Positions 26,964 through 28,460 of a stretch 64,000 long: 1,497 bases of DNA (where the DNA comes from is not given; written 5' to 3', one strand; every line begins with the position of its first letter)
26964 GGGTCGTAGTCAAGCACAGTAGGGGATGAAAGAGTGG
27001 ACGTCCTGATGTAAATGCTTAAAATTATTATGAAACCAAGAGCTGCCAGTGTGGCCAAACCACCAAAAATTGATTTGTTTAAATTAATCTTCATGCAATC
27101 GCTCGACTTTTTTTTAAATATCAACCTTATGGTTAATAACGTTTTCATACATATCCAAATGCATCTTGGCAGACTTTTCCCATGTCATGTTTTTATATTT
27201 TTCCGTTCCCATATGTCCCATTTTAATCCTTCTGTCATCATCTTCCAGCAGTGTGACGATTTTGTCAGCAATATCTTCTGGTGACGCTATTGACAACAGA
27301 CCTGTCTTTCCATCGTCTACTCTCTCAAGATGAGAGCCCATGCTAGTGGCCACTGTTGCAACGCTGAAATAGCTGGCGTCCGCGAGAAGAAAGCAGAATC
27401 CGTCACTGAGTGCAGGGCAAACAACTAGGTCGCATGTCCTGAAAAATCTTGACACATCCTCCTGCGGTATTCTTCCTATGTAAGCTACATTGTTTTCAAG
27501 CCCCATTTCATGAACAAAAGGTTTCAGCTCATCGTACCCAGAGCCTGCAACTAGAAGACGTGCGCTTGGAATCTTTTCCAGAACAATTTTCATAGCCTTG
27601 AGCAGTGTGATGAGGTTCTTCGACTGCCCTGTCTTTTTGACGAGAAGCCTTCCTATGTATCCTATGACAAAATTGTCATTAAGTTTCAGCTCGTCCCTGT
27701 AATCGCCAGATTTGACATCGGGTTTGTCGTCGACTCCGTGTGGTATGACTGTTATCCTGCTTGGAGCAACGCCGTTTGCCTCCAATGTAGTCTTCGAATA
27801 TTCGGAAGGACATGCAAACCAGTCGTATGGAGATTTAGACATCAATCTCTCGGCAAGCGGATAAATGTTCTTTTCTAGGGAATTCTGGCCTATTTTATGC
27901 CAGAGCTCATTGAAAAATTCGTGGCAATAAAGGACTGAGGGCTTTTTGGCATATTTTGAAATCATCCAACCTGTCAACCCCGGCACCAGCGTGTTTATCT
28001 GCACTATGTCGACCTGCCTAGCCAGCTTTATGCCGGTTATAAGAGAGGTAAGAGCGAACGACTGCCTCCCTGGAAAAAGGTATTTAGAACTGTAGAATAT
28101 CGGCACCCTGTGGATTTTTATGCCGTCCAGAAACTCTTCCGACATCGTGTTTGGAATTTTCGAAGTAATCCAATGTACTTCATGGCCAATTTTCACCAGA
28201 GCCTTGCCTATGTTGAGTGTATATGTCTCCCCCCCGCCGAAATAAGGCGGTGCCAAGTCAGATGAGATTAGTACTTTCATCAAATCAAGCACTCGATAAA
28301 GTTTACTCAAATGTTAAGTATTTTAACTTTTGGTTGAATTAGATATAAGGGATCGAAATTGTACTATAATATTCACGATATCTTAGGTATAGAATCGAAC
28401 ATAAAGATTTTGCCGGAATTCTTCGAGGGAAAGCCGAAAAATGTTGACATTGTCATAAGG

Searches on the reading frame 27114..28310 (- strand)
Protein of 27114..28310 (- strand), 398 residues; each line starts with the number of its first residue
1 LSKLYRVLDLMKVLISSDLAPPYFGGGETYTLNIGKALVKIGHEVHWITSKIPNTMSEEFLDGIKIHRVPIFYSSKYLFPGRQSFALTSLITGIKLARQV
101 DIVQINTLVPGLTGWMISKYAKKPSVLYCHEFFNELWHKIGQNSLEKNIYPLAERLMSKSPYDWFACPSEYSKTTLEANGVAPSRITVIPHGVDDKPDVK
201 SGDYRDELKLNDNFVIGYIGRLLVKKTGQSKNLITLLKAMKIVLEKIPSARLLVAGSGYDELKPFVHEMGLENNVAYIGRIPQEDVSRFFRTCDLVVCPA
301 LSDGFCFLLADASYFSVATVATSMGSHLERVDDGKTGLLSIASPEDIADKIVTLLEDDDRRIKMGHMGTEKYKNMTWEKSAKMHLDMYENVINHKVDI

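Call 46: search_protein_families(library=pfam, proteins=[window:27114-28310:-], max_evalue=0.001)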
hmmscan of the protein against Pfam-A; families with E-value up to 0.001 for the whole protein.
window:27114-28310:- (398 aa): 6 families
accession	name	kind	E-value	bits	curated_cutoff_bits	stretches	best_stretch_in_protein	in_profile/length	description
PF00534.26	Glycos_transf_1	-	1.1e-26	93.8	26.4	1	210-367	11-168/172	Glycosyl transferases group 1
PF13439.12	Glyco_transf_4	-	8.1e-25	88.2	28.5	1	24-195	1-168/170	Glycosyltransferase Family 4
PF13692.12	Glyco_trans_1_4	-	5.6e-24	85.4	27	1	214-357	2-142/142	Glycosyl transferases group 1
PF13579.12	Glyco_trans_4_4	-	2.6e-14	54.3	29.7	1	25-192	1-158/158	Glycosyl transferase 4-like domain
PF13524.12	Glyco_trans_1_2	-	9.2e-05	22.9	25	1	244-373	6-130/144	Glycosyl transferase-like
PF13477.12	Glyco_trans_4_2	-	0.00017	22.2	23.4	1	27-128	9-104/139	Glycosyl transferase 4-like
